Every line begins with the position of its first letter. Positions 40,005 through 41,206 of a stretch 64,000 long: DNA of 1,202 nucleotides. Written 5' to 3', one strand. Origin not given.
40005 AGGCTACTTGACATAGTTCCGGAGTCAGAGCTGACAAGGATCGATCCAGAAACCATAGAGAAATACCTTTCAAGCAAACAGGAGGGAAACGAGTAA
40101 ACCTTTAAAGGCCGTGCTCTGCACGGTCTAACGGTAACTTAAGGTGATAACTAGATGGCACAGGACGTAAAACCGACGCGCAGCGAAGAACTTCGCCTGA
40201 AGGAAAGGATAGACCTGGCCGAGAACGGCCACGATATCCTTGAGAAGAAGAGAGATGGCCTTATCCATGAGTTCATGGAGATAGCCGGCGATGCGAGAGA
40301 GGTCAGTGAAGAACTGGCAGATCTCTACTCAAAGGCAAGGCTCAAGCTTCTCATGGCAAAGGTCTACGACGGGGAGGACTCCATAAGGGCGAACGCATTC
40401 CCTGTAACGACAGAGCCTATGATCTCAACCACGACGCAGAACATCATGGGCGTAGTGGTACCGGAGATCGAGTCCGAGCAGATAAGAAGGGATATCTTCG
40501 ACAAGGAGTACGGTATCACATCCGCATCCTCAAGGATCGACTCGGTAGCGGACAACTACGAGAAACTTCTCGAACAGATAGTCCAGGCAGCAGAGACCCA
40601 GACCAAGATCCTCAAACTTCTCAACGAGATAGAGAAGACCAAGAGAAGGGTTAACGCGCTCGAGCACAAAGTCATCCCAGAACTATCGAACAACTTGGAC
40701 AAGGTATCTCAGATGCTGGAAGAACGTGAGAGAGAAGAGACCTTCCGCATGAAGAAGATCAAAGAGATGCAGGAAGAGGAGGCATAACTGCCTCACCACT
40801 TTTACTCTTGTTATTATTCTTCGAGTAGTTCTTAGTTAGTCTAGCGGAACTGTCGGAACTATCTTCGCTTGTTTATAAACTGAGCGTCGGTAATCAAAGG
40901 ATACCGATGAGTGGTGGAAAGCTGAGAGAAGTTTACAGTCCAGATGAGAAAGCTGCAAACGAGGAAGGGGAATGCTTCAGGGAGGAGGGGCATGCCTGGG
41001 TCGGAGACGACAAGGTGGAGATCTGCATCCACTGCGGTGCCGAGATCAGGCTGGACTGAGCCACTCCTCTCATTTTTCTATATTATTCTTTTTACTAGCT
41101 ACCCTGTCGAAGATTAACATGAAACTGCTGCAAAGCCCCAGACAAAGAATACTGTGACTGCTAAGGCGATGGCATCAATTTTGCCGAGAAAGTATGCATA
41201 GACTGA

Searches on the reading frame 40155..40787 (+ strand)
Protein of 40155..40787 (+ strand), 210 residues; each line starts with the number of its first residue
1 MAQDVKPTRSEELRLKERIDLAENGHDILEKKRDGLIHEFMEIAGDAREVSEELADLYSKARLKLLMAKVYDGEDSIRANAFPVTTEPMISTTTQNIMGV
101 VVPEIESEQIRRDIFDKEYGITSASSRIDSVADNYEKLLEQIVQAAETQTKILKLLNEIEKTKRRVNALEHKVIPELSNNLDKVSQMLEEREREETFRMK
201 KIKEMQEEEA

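Call 24: find_homologous_proteins(query=window:40155-40787:+, max_evalue=1e-30)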
Query window:40155-40787:+ (210 aa): 7076 proteins with E <= 1e-30 among 8000 candidates; the best 120 are listed.
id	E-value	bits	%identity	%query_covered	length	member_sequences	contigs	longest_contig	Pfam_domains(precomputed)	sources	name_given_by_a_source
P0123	9.9e-124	428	100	100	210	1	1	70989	PF01813.23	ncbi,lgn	ncbi:MAG: V-type ATP synthase subunit D [Candidatus Nanohaloarchaea archaeon]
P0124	4.7e-106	370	86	99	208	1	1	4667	PF01813.23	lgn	-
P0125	2.3e-104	365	86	100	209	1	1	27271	PF01813.23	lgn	-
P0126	2.5e-104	365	85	100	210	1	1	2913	PF01813.23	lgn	-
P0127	2.5e-104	365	86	100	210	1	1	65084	PF01813.23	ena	-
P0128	3.0e-104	365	85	100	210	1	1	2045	PF01813.23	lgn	-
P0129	7.4e-104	363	85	100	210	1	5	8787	PF01813.23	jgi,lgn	jgi:V/A-type H+-transporting ATPase subunit D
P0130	1.3e-103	362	85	100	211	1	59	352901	PF01813.23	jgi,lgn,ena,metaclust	jgi:V/A-type H+-transporting ATPase subunit D|metaclust:\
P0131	1.5e-103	362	86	99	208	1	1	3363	PF01813.23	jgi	-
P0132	3.0e-103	361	84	100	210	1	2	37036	PF01813.23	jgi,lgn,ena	jgi:V/A-type H+-transporting ATPase subunit D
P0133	3.7e-103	361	84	100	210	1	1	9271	PF01813.23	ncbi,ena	-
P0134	4.0e-103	361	84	100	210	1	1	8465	PF01813.23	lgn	-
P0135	5.5e-103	360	84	100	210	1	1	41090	PF01813.23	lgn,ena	-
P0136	6.2e-103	360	85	100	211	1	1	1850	PF01813.23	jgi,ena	-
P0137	2.1e-102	358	83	100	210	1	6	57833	PF01813.23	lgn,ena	-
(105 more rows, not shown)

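Call 26: find_encoding_contigs(protein=P0127, flank=4000, max_places=2)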
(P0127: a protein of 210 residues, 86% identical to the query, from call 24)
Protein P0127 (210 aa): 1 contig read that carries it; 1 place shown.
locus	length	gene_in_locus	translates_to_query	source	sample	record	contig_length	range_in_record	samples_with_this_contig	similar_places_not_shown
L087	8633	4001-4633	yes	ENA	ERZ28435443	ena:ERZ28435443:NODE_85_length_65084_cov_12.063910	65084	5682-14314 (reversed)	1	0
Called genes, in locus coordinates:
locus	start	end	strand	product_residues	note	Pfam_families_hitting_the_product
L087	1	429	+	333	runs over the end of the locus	PF01992:vATP-synt_AC39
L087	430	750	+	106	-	PF01990:ATP-synt_F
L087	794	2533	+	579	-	PF02874:ATP-synt_ab_N, PF16886:ATP-synt_ab_Xtn, PF00006:ATP-synt_ab, PF22919:ATP-synt_VA_C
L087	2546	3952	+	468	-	PF02874:ATP-synt_ab_N, PF00006:ATP-synt_ab, PF22919:ATP-synt_VA_C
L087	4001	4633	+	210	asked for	PF01813:ATP-synt_D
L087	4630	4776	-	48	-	-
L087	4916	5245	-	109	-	PF02002:TFIIE_alpha (faint), PF01978:TrmB, PF25213:HVO_A0261_N (weak), PF01022:HTH_5, PF12802:MarR_2 (weak), PF09339:HTH_IclR (weak)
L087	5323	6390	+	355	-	PF03176:MMPL, PF02355:SecD_SecF_C (faint), PF02460:Patched, PF00873:ACR_tran (weak), PF12349:Sterol-sensing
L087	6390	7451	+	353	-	PF03176:MMPL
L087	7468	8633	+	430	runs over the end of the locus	PF10633:NPCBM_assoc (faint), PF07705:CARDB (weak)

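Call 27: find_encoding_contigs(protein=P0130, flank=4000, max_places=3)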
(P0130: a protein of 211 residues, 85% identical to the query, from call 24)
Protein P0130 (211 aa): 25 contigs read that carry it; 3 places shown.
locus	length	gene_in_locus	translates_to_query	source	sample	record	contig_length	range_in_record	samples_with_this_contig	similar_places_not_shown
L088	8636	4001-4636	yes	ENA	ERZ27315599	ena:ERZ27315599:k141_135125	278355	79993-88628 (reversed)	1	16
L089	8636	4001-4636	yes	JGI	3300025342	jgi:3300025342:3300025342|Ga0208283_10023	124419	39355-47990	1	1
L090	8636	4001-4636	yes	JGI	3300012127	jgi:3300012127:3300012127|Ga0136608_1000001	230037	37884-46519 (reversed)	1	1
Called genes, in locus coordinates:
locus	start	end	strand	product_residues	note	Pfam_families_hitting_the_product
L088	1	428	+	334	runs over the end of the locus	PF01992:vATP-synt_AC39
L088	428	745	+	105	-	PF01990:ATP-synt_F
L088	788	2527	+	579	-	PF02874:ATP-synt_ab_N, PF16886:ATP-synt_ab_Xtn, PF00006:ATP-synt_ab, PF22919:ATP-synt_VA_C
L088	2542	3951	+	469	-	PF02874:ATP-synt_ab_N, PF00006:ATP-synt_ab, PF22919:ATP-synt_VA_C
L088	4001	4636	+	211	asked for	PF01813:ATP-synt_D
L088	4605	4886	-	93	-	-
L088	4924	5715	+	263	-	PF03706:LPG_synthase_TM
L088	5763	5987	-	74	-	PF11127:YgaP-like_TM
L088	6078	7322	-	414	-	PF01909:NTP_transf_2 (weak)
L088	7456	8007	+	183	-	-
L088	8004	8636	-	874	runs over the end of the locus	-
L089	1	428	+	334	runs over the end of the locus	PF01992:vATP-synt_AC39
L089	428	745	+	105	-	PF01990:ATP-synt_F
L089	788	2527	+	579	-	PF02874:ATP-synt_ab_N, PF16886:ATP-synt_ab_Xtn, PF00006:ATP-synt_ab, PF22919:ATP-synt_VA_C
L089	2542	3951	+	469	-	PF02874:ATP-synt_ab_N, PF00006:ATP-synt_ab, PF22919:ATP-synt_VA_C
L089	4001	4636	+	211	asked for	PF01813:ATP-synt_D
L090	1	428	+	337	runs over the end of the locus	PF01992:vATP-synt_AC39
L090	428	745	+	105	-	PF01990:ATP-synt_F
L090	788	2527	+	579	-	PF02874:ATP-synt_ab_N, PF16886:ATP-synt_ab_Xtn, PF00006:ATP-synt_ab, PF22919:ATP-synt_VA_C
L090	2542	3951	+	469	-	PF02874:ATP-synt_ab_N, PF00006:ATP-synt_ab, PF22919:ATP-synt_VA_C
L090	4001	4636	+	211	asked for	PF01813:ATP-synt_D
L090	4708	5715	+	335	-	PF03706:LPG_synthase_TM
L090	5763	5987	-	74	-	PF11127:YgaP-like_TM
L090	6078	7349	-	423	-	PF01909:NTP_transf_2 (weak)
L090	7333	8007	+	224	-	-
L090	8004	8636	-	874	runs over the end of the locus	-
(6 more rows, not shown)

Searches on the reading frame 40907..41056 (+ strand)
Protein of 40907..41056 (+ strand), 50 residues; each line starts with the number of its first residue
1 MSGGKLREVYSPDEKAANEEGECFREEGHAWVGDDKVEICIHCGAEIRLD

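Call 22: find_homologous_proteins(query=window:40907-41056:+, max_evalue=10)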
Query seq(50 aa) (50 aa): 2 proteins with E <= 10 among 2 candidates.
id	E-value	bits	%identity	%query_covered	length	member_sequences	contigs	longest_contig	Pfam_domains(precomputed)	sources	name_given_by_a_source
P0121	2.1e-27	111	100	100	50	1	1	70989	-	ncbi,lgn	ncbi:MAG: hypothetical protein ABEJ99_00735 [Candidatus Nanohaloarchaea archaeon]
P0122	2.2e-12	64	65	92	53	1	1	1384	-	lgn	-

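Call 23: find_encoding_contigs(protein=P0122, flank=5000, max_places=3)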
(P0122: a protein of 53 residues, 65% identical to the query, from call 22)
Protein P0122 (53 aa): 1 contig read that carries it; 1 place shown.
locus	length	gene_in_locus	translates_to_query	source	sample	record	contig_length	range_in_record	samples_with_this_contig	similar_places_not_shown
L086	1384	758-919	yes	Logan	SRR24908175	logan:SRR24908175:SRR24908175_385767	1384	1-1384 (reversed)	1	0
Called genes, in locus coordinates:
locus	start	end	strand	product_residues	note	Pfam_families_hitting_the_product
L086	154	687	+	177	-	-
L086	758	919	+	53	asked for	-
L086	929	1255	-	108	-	-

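Call 40: search_protein_families(library=pfam, max_evalue=1, proteins=[window:40907-41056:+])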
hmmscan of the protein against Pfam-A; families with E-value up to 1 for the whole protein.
seq(50 aa): 1 family
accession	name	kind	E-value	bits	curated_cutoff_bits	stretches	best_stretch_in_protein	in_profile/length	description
PF08300.18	HCV_NS5a_1a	-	0.13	12.8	25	1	29-47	12-30/62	Hepatitis C virus non-structural 5a zinc finger domain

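Call 81: predict_structure(alignment_id=A6)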
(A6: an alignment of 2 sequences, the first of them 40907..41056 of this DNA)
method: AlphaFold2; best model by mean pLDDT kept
length: 50 residues; sequences in the alignment: 2
mean_pLDDT: 60.0   pTM: 0.38
mean pLDDT of the five models: 60.0, 59.3, 58.9, 54.3, 44.5
residues with pLDDT >= 90: 0; 70-90: 21; 50-70: 9; < 50: 20
segments of 3 or more residues with pLDDT < 50: 1-8, 10-21
pLDDT, mean of each block of 10 residues (from residue 1): 42 44 60 80 75
secondary structure, 60 per line:
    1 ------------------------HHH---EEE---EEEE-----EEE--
elements in order: E31-33 E37-40 E46-48
